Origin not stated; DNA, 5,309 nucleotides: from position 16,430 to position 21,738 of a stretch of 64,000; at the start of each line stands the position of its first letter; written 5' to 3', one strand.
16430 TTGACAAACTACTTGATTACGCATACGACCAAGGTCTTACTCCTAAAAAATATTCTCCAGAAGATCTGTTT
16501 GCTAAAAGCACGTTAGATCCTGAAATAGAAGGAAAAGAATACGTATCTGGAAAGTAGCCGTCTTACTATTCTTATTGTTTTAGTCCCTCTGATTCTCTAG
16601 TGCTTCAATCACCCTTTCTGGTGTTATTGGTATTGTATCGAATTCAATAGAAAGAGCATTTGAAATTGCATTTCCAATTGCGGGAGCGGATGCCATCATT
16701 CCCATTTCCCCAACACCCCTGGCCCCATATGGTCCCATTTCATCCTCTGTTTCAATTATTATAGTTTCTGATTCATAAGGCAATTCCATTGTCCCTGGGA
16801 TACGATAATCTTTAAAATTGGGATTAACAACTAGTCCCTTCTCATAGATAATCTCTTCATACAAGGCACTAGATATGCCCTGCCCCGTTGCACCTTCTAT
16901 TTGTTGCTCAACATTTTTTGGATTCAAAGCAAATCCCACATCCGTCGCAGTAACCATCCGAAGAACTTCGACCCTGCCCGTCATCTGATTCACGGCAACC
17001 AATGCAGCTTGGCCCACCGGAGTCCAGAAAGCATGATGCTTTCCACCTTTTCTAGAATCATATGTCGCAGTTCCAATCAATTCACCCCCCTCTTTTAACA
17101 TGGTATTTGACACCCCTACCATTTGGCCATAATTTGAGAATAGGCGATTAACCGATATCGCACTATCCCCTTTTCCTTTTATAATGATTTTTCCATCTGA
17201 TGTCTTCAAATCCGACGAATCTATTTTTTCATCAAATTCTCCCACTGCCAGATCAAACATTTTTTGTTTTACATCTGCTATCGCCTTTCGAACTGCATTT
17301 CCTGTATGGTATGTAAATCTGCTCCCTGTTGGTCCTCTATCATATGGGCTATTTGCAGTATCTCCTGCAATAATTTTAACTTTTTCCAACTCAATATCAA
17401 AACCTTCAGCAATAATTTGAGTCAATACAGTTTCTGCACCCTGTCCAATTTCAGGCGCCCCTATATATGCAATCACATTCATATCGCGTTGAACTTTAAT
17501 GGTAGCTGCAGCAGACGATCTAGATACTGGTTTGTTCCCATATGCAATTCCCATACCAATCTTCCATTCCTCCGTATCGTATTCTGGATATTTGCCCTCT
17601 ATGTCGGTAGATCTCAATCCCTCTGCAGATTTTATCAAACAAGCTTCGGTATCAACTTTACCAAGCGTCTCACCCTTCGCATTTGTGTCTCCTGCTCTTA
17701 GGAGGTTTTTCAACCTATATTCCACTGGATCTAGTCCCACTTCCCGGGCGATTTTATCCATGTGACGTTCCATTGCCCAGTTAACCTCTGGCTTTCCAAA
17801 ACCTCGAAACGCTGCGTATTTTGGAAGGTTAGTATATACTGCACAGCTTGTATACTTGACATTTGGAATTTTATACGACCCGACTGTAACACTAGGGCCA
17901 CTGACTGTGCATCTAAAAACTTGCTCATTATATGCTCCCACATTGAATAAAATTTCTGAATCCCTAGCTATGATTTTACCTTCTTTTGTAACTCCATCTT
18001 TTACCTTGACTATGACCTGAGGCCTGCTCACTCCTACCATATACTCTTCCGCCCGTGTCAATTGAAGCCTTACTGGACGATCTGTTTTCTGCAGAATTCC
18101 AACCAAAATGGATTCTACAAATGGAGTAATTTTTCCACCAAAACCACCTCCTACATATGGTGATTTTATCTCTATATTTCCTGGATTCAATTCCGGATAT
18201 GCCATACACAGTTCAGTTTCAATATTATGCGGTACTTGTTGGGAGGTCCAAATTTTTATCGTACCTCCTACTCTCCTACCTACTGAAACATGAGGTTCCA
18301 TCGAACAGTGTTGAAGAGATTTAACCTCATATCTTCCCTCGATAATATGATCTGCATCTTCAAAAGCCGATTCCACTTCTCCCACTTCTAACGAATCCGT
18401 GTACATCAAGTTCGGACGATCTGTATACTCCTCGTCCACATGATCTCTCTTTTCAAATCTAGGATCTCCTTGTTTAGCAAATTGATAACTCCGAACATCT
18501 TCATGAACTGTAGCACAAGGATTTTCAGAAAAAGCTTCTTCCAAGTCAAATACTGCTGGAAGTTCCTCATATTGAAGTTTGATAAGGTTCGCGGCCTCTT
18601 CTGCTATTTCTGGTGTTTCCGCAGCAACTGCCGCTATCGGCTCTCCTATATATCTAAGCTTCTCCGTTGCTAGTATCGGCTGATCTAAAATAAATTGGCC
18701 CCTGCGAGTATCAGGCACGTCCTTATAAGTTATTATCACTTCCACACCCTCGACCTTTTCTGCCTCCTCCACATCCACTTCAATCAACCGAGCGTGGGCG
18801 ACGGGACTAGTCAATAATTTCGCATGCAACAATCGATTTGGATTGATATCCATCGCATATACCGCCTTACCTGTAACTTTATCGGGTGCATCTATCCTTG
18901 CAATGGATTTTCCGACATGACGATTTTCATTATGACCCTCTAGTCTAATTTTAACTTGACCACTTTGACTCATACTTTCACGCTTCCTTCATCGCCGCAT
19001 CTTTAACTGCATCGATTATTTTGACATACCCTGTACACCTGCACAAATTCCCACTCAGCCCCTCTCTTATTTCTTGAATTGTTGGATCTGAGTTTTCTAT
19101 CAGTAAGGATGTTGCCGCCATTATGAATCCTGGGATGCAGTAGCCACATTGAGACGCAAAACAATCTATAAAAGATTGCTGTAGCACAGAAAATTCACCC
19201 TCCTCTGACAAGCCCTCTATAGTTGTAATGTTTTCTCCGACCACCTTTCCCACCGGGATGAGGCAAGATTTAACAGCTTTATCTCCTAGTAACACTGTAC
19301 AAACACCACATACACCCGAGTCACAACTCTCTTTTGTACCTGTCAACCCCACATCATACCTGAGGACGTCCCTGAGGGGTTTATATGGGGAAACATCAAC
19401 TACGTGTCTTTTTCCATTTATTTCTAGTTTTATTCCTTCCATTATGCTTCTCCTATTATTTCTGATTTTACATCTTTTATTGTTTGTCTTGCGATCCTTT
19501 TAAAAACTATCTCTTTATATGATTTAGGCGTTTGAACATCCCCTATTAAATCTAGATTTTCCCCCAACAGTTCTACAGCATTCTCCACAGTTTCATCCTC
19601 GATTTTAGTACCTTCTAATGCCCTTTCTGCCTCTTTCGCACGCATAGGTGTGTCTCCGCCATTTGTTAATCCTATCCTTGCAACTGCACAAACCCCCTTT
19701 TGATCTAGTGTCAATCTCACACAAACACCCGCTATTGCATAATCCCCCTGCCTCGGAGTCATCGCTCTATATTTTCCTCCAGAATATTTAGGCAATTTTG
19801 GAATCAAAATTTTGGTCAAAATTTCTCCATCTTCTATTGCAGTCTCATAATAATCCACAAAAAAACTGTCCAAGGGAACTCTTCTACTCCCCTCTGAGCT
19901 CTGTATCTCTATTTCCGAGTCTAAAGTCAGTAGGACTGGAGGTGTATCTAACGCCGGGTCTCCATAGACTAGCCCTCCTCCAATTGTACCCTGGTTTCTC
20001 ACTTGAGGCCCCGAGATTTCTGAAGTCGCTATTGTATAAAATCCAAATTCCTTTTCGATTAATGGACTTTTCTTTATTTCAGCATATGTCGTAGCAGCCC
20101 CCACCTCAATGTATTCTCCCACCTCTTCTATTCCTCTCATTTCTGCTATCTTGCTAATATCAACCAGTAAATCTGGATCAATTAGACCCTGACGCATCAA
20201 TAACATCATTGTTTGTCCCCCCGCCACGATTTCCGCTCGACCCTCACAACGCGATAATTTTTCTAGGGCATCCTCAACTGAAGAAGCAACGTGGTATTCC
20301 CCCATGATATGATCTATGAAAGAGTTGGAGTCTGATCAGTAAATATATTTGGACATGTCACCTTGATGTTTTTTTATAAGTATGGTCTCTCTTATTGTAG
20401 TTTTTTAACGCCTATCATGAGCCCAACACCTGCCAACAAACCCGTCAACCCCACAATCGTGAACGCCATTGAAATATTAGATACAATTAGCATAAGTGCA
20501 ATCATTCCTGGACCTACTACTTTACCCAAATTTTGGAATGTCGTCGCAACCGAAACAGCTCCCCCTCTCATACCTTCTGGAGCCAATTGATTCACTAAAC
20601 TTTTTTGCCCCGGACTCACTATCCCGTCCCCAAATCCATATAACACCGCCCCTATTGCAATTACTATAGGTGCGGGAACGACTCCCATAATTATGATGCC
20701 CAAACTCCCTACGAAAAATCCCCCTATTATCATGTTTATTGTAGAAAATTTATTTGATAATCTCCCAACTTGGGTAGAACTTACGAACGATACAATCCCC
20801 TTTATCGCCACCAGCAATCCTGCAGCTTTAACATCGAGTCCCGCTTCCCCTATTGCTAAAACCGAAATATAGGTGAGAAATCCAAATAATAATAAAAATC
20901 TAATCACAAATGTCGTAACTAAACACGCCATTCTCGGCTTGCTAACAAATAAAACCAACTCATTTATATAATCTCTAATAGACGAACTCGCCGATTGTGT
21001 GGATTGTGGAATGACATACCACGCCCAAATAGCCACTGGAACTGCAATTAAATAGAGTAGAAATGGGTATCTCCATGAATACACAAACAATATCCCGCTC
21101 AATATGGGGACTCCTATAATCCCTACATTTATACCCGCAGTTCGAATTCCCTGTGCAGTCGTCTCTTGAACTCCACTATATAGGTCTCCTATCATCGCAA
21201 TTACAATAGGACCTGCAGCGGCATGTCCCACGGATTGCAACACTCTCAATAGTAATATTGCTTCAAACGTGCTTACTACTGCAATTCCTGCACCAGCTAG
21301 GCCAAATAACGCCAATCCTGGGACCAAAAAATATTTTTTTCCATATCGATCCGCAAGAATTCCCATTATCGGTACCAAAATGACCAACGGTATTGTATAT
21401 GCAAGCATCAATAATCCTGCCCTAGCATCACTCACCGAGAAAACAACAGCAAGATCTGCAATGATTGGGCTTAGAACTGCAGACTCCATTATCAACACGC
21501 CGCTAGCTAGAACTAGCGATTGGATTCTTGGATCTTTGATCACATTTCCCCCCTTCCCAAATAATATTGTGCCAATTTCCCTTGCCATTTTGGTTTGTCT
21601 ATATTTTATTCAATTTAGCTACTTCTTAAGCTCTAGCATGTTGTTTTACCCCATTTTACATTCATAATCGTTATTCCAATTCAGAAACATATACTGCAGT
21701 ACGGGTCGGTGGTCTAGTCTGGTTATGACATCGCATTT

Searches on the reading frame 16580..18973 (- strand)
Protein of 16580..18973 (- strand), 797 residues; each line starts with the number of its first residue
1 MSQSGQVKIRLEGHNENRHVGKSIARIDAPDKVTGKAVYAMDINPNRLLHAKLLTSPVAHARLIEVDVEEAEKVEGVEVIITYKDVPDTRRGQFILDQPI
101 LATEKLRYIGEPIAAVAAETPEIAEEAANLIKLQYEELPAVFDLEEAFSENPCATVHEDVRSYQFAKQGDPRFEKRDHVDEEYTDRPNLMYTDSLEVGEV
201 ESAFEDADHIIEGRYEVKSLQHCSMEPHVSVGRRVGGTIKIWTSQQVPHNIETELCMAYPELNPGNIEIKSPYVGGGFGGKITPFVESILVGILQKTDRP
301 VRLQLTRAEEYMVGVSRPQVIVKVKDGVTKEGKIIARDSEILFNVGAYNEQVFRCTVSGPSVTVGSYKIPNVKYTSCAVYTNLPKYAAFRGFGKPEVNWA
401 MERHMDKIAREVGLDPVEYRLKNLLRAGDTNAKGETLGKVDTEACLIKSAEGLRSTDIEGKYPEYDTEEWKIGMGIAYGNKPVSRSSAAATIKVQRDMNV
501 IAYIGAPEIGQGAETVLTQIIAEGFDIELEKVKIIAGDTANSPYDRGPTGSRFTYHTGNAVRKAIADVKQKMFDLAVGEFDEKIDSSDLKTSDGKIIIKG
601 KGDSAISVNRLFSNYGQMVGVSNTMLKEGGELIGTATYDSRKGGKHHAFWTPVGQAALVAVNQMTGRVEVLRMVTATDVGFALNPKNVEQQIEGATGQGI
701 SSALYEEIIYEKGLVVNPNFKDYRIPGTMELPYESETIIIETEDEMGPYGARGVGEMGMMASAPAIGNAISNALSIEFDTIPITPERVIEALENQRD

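Call 58: search_protein_families(library=pfam, proteins=[window:16580-18973:-], max_evalue=0.001)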
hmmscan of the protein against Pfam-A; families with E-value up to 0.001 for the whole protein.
window:16580-18973:- (797 aa): 3 families
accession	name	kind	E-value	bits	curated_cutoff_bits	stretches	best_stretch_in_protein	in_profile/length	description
PF02738.23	MoCoBD_1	-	1.2e-64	218.2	27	1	187-424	7-244/244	Molybdopterin cofactor-binding domain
PF20256.3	MoCoBD_2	-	2e-58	198.6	27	1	464-732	14-283/283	Molybdopterin cofactor-binding domain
PF01315.27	Ald_Xan_dh_C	-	1.1e-29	103.4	31.3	1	34-139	1-110/110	Aldehyde oxidase and xanthine dehydrogenase, a/b hammerhead domain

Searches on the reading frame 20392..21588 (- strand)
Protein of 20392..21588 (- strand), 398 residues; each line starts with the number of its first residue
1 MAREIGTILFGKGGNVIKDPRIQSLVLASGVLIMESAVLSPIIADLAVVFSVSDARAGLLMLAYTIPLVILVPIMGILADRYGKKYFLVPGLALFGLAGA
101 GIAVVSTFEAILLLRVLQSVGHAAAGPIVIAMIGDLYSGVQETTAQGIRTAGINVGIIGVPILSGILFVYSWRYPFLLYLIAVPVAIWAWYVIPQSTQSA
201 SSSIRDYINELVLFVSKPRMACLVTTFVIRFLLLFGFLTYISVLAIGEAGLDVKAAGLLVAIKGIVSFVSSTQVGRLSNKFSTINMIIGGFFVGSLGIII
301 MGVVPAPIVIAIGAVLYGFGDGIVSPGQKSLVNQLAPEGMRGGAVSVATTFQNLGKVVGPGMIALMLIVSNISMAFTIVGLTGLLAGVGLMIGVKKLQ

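Call 58: search_protein_families(library=pfam, proteins=[window:20392-21588:-], max_evalue=0.001)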
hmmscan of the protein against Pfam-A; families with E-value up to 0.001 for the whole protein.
window:20392-21588:- (398 aa): 3 families
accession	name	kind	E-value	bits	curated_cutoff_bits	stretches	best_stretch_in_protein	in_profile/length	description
PF07690.21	MFS_1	-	2.6e-51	175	33.4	1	26-360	2-347/347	Major Facilitator Superfamily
PF00083.30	Sugar_tr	-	8.6e-06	25.3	22.3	1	255-386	47-181/452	Sugar (and other) transporter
PF05977.19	MFS_3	-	0.0007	18.6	27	1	49-391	39-390/524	Transmembrane secretion effector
